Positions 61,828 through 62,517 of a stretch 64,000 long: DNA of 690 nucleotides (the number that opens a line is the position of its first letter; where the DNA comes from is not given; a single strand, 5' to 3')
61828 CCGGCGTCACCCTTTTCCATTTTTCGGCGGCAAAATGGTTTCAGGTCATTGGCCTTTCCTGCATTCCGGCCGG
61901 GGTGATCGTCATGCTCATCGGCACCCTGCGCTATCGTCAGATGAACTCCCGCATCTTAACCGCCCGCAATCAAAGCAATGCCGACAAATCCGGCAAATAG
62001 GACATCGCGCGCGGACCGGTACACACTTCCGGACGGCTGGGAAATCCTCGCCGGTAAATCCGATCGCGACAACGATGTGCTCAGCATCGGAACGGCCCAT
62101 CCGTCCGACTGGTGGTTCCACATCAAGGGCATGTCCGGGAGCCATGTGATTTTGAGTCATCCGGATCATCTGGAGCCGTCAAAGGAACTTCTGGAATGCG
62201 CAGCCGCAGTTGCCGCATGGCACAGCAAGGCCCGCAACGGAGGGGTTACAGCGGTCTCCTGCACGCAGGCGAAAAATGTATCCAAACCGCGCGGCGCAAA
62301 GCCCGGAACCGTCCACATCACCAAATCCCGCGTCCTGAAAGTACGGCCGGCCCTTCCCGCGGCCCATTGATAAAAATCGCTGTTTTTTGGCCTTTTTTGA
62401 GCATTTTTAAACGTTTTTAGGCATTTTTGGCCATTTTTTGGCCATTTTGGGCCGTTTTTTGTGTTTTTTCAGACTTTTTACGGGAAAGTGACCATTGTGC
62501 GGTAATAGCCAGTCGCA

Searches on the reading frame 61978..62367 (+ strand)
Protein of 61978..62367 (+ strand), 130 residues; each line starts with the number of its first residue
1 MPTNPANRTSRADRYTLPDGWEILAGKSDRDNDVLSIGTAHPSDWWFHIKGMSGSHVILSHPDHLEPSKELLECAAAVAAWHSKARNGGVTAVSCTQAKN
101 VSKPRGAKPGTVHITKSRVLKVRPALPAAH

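Call 33: search_protein_families(library=pfam, proteins=[window:61978-62367:+])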
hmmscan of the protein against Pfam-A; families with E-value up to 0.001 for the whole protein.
window:61978-62367:+ (130 aa): 2 families
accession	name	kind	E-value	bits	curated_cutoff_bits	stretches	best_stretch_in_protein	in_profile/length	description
PF05670.18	NFACT-R_1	-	3.6e-12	47.2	29.8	1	19-114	9-110/112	NFACT protein RNA binding domain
PF18297.6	NFACT-R_2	-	4.8e-05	23.9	26.9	1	20-102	9-86/104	NFACT protein RNA binding domain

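Call 56: find_homologous_proteins(query=window:61978-62367:+, max_evalue=1e-20)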
Query window:61978-62367:+ (130 aa): 1294 proteins with E <= 1e-20 among 1353 candidates; the best 120 are listed.
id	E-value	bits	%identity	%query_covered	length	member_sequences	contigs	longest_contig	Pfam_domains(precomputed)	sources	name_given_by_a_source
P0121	4.2e-83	294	100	100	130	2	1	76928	PF05670.19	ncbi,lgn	ncbi:MAG: NFACT RNA binding domain-containing protein [Kiritimatiellia bacterium]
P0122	3.5e-67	242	84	99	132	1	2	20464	PF05670.19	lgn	-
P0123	1.1e-62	228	79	95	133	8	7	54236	PF05670.19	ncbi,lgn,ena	-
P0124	1.0e-58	215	74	99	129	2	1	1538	PF05670.19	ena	-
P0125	8.9e-48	179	68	90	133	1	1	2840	PF18297.7,PF05670.19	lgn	-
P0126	9.3e-48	179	65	98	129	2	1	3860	PF05670.19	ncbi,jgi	-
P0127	3.9e-47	177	68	92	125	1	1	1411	PF18297.7,PF05670.19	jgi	jgi:predicted ribosome quality control (RQC) complex YloA/Tae2 family protein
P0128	4.1e-47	177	68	94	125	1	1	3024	PF18297.7,PF05670.19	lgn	-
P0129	1.9e-46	175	70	91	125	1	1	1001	PF05670.19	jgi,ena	-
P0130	2.0e-46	175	66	88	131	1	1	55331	PF18297.7,PF05670.19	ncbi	-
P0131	2.1e-46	175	66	91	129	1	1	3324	PF05670.19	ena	-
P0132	2.8e-46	175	67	88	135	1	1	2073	PF18297.7,PF05670.19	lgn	-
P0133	3.2e-46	174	65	90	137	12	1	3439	PF05670.19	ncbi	-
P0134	3.2e-46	174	61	99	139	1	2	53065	PF18297.7,PF05670.19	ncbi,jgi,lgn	ncbi:MAG: putative ribosome quality control (RQC) complex YloA/Tae2 family protein [Hyphomicrobiacea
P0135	3.3e-46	174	70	87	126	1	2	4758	PF05670.19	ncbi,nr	ncbi:MAG: hypothetical protein BWY87_00976 [Deltaproteobacteria bacterium ADurb.Bin510]|nr:MAG: hypo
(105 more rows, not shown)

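Call 57: find_encoding_contigs(protein=P0121, flank=10000, max_places=4)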
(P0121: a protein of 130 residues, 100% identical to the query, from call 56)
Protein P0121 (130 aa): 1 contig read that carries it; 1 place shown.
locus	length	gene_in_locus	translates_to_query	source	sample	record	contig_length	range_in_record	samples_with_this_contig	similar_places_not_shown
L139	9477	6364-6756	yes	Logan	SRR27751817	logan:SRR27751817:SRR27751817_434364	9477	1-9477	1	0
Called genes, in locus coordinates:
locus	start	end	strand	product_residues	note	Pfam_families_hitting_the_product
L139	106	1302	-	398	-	PF00155:Aminotran_1_2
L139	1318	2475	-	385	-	PF00334:NDK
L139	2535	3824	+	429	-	PF01189:Methyltr_RsmB-F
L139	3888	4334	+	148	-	PF00072:Response_reg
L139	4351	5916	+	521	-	PF00072:Response_reg, PF00512:HisKA (weak), PF02518:HATPase_c, PF00072:Response_reg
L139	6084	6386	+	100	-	PF02656:DUF202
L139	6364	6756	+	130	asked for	PF05670:NFACT-R_1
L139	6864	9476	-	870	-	?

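Call 58: find_encoding_contigs(protein=P0122, flank=10000, max_places=3)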
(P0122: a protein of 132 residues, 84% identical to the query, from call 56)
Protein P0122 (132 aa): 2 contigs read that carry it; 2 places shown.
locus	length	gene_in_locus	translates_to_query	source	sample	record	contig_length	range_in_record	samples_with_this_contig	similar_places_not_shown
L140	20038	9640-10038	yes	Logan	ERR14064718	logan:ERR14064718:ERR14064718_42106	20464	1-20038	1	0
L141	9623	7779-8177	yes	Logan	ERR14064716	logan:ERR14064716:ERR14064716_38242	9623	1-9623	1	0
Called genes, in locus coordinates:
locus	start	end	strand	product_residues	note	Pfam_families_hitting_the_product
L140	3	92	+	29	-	?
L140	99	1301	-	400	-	PF00155:Aminotran_1_2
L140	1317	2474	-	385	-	PF00334:NDK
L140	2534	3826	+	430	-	PF01189:Methyltr_RsmB-F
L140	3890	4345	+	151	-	PF00072:Response_reg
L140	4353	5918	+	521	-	PF00072:Response_reg, PF00512:HisKA (weak), PF02518:HATPase_c, PF00072:Response_reg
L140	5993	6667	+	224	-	PF00881:Nitroreductase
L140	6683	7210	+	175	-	-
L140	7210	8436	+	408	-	PF13375:RnfC_N (weak), PF01512:Complex1_51K, PF13746:Fer4_18 (faint), PF13534:Fer4_17 (faint), PF13237:Fer4_10 (weak), PF14697:Fer4_21 (weak), PF12838:Fer4_7 (weak), PF13183:Fer4_8 (weak), +3 more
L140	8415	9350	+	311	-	PF03116:NQR2_RnfD_RnfE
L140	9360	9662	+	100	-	PF02656:DUF202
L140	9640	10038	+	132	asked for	PF05670:NFACT-R_1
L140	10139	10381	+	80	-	-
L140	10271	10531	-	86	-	PF14257:DUF4349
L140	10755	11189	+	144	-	PF00011:HSP20, PF17886:ArsA_HSP20 (weak)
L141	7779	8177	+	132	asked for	PF05670:NFACT-R_1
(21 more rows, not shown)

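Call 59: find_encoding_contigs(protein=P0123, flank=10000, max_places=4)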
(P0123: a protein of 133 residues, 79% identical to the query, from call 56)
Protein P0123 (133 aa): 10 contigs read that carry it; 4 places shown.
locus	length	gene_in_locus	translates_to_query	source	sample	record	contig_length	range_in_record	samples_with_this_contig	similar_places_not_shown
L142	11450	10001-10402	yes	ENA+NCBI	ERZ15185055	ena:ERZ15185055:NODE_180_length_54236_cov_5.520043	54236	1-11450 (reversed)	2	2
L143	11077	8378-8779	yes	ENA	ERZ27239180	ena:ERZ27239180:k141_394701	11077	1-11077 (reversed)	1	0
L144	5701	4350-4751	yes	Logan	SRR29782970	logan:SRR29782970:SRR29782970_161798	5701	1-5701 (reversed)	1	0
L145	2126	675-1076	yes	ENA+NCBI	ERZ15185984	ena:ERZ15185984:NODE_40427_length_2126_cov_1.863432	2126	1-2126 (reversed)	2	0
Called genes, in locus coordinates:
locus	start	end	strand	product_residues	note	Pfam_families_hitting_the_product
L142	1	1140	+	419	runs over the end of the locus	PF08800:BT4734-like_N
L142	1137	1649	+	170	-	PF02732:ERCC4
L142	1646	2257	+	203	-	-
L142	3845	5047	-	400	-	PF00155:Aminotran_1_2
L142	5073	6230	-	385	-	PF00334:NDK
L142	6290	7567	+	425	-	PF01189:Methyltr_RsmB-F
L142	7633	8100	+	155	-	PF00072:Response_reg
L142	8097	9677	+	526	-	PF00072:Response_reg, PF00512:HisKA (faint), PF02518:HATPase_c, PF00072:Response_reg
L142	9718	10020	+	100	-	PF02656:DUF202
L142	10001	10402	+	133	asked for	PF05670:NFACT-R_1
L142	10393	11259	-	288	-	PF00685:Sulfotransfer_1, PF13469:Sulfotransfer_3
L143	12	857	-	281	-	-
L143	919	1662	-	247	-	-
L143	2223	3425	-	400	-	PF00155:Aminotran_1_2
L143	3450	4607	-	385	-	PF00334:NDK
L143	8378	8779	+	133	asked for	PF05670:NFACT-R_1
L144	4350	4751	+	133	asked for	PF05670:NFACT-R_1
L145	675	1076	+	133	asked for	PF05670:NFACT-R_1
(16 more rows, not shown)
